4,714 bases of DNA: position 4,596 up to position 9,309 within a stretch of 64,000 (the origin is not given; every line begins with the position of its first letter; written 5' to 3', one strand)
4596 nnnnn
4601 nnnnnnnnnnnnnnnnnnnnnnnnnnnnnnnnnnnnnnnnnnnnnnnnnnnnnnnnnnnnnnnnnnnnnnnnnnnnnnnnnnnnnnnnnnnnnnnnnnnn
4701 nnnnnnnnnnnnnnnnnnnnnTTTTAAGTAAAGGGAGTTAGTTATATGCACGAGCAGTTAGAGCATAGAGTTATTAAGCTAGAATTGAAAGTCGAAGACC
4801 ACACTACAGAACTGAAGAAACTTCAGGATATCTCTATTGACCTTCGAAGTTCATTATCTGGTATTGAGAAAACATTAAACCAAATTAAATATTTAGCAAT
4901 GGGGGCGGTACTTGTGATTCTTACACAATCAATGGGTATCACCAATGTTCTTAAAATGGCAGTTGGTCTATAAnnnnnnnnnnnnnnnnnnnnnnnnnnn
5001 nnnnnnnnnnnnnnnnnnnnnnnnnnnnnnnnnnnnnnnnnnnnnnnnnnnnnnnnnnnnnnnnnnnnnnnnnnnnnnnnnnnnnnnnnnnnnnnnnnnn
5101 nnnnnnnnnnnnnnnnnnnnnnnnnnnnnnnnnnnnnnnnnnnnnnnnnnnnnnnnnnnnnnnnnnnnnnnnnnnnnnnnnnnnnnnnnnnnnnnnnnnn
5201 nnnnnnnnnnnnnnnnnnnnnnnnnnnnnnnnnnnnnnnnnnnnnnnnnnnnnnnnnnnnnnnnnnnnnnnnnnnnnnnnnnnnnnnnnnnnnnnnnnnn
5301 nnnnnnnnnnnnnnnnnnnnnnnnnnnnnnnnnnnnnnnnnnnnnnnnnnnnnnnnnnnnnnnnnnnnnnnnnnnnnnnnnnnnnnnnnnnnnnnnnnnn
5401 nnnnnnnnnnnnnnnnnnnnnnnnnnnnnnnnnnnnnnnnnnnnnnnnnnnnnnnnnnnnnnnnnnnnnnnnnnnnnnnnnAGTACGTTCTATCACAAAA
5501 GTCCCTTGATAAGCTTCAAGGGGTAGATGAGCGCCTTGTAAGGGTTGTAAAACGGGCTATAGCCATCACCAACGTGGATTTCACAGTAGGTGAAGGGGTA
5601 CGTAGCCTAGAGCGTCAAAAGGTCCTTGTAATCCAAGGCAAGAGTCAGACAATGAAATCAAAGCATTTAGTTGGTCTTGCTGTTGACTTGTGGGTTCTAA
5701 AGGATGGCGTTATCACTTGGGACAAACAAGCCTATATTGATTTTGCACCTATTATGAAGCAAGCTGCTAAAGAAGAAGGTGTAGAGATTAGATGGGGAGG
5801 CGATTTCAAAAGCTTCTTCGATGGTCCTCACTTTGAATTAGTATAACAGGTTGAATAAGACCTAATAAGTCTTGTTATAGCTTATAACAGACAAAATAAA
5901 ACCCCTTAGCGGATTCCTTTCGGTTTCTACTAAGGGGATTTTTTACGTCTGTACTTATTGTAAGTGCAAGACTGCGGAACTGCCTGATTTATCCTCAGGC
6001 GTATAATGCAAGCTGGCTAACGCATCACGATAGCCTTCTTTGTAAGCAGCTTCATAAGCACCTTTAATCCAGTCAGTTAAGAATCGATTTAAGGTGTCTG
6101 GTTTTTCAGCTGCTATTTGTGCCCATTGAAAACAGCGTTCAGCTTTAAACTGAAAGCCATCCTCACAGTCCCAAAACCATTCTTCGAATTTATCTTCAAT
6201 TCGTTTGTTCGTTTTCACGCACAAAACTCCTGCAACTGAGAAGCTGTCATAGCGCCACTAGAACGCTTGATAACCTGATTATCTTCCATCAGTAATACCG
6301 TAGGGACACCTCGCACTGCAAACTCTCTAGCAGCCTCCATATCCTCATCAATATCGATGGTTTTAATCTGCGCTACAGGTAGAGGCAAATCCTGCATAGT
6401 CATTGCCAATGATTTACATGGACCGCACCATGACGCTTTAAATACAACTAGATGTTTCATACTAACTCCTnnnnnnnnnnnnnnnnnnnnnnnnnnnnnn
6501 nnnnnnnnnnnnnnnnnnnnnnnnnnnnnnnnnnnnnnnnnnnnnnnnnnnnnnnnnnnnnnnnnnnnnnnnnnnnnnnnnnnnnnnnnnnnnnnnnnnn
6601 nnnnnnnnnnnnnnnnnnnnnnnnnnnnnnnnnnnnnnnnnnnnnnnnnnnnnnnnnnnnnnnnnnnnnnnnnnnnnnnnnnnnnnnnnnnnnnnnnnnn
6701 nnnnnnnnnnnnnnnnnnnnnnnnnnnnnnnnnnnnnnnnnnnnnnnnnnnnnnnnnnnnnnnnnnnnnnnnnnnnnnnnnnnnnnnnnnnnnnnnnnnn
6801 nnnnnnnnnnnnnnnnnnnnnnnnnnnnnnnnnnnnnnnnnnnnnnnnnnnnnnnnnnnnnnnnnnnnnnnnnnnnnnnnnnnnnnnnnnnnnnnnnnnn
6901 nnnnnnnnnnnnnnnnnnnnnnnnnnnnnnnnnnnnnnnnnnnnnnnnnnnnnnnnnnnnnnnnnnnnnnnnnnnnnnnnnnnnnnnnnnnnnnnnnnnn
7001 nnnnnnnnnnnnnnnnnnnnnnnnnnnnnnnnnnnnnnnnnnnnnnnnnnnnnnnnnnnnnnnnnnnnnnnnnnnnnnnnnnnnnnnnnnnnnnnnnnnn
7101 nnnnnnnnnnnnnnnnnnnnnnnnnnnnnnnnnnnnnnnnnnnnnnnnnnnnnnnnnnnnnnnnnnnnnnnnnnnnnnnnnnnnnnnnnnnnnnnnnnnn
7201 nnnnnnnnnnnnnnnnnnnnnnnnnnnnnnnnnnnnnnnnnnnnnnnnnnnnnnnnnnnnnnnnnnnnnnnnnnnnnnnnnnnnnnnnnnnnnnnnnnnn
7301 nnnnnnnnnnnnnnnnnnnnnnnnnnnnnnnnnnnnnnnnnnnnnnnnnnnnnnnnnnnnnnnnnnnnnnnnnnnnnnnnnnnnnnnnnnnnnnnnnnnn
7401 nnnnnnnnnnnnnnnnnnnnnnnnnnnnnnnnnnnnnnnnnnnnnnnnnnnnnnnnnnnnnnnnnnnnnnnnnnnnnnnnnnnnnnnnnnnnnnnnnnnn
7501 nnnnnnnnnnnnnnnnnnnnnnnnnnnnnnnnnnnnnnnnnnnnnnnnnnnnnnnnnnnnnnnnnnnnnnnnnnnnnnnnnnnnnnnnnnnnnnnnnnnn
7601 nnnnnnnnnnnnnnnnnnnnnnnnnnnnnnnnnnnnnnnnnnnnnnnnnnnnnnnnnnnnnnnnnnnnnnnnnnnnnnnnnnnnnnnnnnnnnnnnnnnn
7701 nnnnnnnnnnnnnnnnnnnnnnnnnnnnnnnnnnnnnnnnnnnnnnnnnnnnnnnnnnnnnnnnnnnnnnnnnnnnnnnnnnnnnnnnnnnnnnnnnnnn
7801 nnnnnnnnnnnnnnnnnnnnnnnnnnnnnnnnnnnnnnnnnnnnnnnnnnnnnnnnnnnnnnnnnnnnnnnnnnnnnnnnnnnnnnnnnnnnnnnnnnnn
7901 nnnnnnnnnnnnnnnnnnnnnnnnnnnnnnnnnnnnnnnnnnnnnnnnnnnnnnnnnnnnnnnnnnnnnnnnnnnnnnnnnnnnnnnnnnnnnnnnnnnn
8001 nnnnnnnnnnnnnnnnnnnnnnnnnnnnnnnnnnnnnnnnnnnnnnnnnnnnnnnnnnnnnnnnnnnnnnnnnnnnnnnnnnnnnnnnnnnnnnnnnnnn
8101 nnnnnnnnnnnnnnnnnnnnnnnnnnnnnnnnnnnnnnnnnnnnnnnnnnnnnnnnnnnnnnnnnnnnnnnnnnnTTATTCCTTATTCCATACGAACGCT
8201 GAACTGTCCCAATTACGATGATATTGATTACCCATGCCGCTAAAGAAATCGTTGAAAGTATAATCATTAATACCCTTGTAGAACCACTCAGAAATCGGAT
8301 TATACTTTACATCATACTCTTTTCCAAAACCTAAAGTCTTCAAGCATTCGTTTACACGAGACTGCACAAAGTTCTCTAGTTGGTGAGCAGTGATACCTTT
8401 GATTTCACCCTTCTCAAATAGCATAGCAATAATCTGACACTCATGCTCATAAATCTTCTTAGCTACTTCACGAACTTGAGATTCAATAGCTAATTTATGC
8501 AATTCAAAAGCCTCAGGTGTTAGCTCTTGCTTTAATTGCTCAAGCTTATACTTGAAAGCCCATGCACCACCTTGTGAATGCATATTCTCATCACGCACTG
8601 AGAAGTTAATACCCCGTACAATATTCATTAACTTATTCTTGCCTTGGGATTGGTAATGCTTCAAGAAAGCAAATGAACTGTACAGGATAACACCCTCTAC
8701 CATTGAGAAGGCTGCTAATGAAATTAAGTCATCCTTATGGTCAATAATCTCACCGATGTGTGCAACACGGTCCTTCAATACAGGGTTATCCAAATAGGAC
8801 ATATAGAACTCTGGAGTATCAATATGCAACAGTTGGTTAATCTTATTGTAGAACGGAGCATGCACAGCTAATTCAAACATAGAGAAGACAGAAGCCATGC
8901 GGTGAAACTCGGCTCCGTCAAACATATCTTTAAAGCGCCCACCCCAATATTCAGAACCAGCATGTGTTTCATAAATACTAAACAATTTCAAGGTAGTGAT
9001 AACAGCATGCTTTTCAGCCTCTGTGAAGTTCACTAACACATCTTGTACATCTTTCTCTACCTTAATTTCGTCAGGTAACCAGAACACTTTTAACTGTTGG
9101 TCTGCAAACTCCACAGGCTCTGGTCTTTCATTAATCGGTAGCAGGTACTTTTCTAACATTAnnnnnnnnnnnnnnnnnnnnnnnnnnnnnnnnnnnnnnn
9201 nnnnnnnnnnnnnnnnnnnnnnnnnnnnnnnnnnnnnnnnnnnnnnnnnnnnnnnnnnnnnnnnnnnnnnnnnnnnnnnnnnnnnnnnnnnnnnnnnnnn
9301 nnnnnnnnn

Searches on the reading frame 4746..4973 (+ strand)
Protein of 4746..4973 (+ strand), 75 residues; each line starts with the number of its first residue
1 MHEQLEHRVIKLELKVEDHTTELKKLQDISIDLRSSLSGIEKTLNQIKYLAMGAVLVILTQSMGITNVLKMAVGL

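Call 76: search_protein_families(library=pfam, alignment_id=A4, max_evalue=0.01)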
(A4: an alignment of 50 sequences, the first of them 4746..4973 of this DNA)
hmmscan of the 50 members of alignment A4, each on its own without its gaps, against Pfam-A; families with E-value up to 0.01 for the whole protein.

A. member 1, window:4746-4973:+ (75 aa): 1 family
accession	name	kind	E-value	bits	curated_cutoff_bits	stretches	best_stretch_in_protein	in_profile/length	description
PF08702.15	Fib_alpha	-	0.0093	16.6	29.9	0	2-46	83-127/143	Fibrinogen alpha/beta chain family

B. families by the number of members that match (of 50 scanned): 18 families
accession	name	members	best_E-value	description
PF20189.3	DUF6552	1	1.7e-09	Family of unknown function (DUF6552)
PF00216.26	Bac_DNA_binding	1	1.6e-07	Bacterial DNA-binding protein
PF18932.5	DUF5681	1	2e-07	Family of unknown function (DUF5681)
PF00383.29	dCMP_cyt_deam_1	1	4.2e-07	Cytidine and deoxycytidylate deaminase zinc-binding region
PF18291.6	HU-HIG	1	5.6e-07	HU domain fused to wHTH, Ig, or Glycine-rich motif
PF10073.14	GapR_DNA-bd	1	5.1e-06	GapR-like, DNA-binding domain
PF24024.1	DUF7336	1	6.1e-05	Domain of unknown function (DUF7336)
PF00130.28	C1_1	1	0.00099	Phorbol esters/diacylglycerol binding domain (C1 domain)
PF23783.1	Zn_ribbon_TiaS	1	0.0016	TiaS C-terminal zinc ribbon domain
PF18175.6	HU-CCDC81_bac_2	1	0.0017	CCDC81-like prokaryotic HU domain 2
PF08609.16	Fes1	1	0.0027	Nucleotide exchange factor Fes1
PF01844.29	HNH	1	0.0028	HNH endonuclease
PF03579.19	SHP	1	0.0033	Small hydrophobic protein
PF03107.22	C1_2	1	0.007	C1 domain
PF07578.16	LAB_N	1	0.0081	Lipid A Biosynthesis N-terminal domain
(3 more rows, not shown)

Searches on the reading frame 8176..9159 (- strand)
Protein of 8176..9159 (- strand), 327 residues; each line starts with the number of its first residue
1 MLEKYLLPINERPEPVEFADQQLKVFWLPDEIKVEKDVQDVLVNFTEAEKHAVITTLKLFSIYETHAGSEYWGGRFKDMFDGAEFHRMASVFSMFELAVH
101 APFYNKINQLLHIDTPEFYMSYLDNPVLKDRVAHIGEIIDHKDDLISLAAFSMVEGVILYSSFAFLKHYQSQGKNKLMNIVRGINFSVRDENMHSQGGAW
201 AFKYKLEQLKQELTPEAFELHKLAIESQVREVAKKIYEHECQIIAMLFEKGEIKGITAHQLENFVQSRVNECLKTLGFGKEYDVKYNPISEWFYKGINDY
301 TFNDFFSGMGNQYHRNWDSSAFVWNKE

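Call 37: search_protein_families(library=pfam, proteins=[window:8176-9159:-], max_evalue=0.01)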
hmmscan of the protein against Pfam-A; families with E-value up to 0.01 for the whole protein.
window:8176-9159:- (327 aa): 1 family
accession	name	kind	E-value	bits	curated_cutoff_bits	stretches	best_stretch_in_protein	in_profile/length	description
PF00268.27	Ribonuc_red_sm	-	3.2e-40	138.7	33.6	1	13-288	10-281/281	Ribonucleotide reductase, small chain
